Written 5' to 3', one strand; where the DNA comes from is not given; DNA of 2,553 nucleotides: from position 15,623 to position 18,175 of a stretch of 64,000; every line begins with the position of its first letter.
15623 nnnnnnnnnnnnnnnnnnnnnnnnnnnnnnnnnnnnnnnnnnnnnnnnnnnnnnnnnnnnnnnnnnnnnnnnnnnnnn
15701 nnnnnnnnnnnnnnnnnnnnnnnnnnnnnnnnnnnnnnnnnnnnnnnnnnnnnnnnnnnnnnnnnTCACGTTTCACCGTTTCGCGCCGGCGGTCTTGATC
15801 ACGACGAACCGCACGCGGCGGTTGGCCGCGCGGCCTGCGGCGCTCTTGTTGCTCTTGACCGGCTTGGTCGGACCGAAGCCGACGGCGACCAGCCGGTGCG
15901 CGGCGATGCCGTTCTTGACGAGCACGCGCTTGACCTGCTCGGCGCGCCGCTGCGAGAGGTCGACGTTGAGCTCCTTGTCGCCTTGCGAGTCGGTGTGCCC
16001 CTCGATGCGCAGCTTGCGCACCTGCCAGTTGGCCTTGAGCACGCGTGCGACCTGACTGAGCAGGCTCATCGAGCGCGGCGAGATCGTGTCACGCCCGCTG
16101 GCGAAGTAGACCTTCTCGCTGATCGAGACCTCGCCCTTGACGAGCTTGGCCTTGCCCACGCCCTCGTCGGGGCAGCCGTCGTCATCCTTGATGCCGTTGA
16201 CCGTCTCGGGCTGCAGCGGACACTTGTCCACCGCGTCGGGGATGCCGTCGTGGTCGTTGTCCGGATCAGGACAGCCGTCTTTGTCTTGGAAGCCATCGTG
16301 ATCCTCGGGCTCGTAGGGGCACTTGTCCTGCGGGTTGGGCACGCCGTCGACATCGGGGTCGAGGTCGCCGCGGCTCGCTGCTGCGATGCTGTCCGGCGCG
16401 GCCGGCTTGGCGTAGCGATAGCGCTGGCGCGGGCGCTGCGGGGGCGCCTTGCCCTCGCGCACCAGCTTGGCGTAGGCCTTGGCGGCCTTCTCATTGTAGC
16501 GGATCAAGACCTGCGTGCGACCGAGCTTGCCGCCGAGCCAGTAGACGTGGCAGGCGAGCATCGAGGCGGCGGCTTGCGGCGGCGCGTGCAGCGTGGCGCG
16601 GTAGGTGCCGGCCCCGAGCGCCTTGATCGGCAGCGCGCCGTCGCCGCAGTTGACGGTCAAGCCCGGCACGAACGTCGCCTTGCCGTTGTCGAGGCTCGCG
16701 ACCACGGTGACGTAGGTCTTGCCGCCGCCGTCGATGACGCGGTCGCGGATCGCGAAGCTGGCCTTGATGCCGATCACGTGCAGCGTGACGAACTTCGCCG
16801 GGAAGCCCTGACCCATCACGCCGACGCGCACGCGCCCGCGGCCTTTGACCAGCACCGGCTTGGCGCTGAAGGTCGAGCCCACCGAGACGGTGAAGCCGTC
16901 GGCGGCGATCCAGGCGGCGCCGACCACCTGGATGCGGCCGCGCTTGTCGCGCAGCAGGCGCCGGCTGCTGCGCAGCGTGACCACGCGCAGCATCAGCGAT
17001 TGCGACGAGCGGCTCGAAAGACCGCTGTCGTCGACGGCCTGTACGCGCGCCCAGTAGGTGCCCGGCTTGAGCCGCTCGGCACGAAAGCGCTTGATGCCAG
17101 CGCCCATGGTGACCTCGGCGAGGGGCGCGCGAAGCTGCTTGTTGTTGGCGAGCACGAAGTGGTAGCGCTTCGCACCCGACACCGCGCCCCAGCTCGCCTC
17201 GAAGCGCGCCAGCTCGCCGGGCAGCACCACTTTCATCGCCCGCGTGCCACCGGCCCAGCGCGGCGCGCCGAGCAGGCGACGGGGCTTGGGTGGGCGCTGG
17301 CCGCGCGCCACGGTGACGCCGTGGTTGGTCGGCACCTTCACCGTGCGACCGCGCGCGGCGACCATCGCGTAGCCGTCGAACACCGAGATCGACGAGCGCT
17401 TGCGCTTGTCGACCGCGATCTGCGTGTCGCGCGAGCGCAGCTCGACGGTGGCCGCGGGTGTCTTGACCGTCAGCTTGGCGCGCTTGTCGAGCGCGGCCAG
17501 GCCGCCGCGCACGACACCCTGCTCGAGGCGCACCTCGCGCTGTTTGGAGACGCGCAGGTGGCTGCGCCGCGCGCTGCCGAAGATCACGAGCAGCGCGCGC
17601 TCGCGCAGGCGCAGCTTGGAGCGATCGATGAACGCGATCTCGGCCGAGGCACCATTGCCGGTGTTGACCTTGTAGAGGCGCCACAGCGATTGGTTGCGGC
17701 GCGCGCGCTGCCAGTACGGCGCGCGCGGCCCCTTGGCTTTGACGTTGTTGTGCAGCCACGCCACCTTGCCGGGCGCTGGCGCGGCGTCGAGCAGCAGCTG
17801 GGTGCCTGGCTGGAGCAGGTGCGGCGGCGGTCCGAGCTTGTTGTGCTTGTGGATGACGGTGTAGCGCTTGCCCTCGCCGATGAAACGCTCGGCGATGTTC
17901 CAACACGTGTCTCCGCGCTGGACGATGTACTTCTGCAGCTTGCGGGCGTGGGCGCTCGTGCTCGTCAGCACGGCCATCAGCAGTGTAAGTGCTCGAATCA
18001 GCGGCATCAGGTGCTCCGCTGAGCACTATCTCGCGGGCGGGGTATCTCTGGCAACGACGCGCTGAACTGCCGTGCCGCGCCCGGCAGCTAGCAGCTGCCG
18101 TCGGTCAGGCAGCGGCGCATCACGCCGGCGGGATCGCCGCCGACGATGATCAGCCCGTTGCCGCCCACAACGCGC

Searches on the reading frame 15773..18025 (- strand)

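Call 30: search_protein_families(library=pfam, proteins=[window:15773-18025:-], max_evalue=0.00001)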
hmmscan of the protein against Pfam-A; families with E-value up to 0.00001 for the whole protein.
window:15773-18025:- (750 aa): 3 families
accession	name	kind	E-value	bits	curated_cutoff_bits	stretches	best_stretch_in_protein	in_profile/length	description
PF00691.25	OmpA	-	5.5e-23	81.6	27.2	1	640-736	1-98/98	OmpA family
PF04773.18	FecR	-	6e-10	39.9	24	1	119-219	2-95/97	FecR protein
PF01476.26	LysM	-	3.6e-06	27.2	20.9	1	33-78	1-41/43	LysM domain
